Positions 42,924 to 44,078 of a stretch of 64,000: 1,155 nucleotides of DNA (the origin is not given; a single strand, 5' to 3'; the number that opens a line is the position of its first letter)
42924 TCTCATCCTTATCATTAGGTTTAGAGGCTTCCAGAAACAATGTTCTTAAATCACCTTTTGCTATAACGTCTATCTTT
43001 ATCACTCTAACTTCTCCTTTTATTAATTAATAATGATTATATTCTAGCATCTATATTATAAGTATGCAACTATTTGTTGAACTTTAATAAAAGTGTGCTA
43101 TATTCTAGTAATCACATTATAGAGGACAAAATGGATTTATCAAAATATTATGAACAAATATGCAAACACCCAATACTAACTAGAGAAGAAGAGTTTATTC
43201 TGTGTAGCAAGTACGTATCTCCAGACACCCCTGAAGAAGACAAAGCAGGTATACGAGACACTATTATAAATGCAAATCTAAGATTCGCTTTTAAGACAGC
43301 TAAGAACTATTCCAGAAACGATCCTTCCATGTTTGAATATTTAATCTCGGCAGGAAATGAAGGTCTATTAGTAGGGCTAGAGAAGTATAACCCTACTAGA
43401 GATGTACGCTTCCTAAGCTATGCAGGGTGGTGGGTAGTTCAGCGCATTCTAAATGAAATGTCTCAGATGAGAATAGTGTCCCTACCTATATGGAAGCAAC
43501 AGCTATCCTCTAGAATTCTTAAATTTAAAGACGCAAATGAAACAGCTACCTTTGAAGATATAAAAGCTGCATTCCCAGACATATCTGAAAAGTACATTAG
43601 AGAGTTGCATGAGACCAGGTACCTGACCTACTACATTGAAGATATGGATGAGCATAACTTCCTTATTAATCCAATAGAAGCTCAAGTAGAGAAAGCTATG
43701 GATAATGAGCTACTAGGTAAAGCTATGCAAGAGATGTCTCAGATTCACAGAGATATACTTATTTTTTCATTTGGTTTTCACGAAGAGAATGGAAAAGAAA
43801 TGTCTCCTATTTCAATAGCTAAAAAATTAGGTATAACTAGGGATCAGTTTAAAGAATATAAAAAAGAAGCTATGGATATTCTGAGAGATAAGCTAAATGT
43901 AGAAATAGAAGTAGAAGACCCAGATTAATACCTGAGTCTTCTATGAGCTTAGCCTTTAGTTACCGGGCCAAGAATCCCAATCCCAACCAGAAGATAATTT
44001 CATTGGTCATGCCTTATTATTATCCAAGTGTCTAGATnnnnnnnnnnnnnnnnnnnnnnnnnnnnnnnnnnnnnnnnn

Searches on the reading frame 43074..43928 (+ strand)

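Call 97: search_protein_families(library=pfam, proteins=[window:43074-43928:+], max_evalue=0.001)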
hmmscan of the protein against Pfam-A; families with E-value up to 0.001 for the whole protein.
window:43074-43928:+ (284 aa): 1 family
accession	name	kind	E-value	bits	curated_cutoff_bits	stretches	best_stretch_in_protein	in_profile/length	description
PF04542.20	Sigma70_r2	-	6.2e-09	36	24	1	65-129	2-65/71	Sigma-70 region 2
